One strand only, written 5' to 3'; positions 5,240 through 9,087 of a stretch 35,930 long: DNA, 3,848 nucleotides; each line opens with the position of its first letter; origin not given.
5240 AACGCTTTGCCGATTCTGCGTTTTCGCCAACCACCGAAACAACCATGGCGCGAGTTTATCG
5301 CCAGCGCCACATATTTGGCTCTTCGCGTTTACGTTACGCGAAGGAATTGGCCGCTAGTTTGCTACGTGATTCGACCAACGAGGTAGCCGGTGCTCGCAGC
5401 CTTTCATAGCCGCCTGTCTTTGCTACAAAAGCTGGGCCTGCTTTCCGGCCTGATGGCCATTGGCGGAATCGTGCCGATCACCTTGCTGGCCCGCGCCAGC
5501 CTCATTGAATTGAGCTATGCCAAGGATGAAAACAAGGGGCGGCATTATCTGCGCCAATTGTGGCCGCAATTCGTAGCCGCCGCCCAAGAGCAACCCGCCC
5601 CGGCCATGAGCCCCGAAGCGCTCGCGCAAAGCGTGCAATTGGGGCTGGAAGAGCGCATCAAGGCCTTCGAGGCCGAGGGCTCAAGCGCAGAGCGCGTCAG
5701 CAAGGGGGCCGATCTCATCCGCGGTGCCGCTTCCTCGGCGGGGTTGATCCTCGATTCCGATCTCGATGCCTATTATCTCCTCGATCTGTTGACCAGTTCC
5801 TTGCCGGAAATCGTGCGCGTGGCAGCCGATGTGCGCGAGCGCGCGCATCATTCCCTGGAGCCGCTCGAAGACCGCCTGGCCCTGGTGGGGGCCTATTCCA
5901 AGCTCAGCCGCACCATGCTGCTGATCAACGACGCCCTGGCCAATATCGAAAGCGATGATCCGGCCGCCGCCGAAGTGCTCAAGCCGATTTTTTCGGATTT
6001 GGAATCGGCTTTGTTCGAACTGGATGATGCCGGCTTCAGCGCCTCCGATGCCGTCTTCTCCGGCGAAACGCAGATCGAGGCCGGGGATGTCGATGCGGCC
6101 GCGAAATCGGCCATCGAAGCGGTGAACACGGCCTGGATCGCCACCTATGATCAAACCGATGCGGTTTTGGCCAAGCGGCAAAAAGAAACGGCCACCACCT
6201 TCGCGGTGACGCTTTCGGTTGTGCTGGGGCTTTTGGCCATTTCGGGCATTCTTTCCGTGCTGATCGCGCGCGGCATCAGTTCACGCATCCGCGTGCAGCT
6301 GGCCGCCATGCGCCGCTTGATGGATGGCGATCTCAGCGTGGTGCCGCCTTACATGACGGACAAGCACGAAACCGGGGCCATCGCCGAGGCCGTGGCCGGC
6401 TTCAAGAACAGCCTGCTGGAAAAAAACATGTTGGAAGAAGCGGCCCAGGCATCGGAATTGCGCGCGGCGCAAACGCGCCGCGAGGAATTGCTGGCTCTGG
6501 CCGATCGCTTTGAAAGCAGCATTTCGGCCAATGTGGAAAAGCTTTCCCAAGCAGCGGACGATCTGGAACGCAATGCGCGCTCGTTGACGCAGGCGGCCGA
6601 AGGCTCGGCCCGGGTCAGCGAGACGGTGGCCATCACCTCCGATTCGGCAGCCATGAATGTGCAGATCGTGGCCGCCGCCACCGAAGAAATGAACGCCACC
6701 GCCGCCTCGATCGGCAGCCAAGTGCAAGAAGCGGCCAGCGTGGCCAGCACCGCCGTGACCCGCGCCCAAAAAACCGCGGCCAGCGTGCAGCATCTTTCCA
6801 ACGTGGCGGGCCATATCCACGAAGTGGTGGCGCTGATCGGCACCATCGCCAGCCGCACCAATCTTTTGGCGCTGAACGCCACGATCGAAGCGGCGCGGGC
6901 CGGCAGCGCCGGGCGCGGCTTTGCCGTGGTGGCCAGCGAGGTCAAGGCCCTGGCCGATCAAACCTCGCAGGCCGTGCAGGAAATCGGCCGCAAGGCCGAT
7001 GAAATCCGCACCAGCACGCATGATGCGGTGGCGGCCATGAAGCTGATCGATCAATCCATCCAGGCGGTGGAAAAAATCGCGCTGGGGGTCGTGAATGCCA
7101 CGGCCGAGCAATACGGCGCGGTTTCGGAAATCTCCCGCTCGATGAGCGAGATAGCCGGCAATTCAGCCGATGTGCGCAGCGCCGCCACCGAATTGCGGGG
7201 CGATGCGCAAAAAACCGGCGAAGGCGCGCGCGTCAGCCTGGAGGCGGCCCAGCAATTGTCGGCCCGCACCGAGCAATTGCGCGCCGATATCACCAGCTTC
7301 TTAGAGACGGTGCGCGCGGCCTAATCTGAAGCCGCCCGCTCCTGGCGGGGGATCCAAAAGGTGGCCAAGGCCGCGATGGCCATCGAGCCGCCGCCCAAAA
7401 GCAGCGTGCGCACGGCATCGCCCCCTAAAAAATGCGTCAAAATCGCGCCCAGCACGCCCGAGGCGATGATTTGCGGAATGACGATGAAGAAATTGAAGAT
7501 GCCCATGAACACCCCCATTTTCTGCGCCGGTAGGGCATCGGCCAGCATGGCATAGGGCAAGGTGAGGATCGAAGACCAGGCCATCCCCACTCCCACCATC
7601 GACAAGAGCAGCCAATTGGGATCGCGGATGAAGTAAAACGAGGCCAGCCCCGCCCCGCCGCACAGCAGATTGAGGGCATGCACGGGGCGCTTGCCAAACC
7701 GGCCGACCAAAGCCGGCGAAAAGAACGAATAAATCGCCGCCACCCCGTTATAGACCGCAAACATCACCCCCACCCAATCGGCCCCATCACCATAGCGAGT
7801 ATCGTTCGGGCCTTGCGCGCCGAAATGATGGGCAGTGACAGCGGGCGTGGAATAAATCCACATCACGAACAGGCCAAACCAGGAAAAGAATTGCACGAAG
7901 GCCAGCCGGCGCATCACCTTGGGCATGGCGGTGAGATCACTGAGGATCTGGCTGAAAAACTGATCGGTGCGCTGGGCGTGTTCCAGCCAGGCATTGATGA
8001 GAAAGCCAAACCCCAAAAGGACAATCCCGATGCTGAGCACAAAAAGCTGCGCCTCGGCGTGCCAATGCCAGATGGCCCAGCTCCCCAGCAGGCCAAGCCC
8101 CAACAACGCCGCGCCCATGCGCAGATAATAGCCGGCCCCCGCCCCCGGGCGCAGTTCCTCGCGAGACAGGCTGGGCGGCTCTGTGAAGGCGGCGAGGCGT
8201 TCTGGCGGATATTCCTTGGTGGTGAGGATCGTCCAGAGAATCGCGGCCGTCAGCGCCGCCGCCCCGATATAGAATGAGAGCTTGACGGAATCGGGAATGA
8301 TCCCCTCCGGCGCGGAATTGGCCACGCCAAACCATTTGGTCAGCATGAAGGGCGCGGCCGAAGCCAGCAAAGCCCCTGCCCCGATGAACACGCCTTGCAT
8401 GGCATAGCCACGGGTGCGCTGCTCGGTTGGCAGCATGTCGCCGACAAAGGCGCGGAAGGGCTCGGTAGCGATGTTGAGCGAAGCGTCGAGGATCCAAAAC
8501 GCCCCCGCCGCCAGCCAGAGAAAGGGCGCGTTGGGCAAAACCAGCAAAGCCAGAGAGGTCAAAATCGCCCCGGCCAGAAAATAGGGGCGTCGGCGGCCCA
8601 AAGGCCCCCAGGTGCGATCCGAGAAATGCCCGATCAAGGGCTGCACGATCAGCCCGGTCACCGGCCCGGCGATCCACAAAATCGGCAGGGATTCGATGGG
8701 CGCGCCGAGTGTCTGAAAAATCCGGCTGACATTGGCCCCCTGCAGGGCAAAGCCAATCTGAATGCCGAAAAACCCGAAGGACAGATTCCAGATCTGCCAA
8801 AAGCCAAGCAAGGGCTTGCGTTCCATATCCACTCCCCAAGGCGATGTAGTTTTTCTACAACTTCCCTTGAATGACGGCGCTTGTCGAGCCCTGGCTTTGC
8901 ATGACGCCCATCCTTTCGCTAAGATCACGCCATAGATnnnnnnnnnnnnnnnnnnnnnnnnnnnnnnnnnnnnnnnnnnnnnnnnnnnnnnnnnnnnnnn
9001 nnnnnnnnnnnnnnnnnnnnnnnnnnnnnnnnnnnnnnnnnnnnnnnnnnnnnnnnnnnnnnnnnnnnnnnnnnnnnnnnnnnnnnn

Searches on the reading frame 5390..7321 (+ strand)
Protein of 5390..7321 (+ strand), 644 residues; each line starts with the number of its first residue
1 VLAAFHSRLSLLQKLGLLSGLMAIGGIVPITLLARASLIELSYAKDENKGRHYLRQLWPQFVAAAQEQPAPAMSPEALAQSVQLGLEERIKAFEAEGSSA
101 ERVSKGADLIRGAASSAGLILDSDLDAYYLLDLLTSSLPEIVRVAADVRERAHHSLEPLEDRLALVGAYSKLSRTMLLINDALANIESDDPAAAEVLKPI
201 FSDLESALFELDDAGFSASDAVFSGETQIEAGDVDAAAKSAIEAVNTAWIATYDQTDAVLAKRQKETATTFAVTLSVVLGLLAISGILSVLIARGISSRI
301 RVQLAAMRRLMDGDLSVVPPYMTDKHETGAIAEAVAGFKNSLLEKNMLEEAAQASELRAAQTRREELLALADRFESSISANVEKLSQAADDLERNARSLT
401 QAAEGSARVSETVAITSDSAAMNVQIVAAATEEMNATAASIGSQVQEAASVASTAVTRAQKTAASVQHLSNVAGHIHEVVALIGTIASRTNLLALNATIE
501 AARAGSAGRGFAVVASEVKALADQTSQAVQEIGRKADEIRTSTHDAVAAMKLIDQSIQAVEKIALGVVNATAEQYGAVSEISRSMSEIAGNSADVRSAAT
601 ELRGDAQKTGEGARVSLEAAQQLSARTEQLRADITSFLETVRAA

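Call 11: search_protein_families(library=pfam, proteins=[window:5390-7321:+], max_evalue=0.001)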
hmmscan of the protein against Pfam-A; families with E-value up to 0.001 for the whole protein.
window:5390-7321:+ (644 aa): 2 families
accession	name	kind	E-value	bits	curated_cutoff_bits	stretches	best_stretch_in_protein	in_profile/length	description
PF00015.26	MCPsignal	-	3.4e-27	95.8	34.6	1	445-602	4-161/172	Methyl-accepting chemotaxis protein (MCP) signalling domain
PF00672.30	HAMP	-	0.00011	22.9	25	1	291-342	1-51/53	HAMP domain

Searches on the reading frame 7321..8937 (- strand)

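Call 11: search_protein_families(library=pfam, proteins=[window:7321-8937:-], max_evalue=0.001)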
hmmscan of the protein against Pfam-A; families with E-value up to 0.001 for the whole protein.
window:7321-8937:- (538 aa): 2 families
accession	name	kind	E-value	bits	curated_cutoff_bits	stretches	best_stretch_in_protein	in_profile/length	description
PF07690.21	MFS_1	-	1.3e-27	97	33.4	2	52-492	1-346/347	Major Facilitator Superfamily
PF13347.12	MFS_2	-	1.5e-10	40.7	27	1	94-246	45-199/427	MFS/sugar transport protein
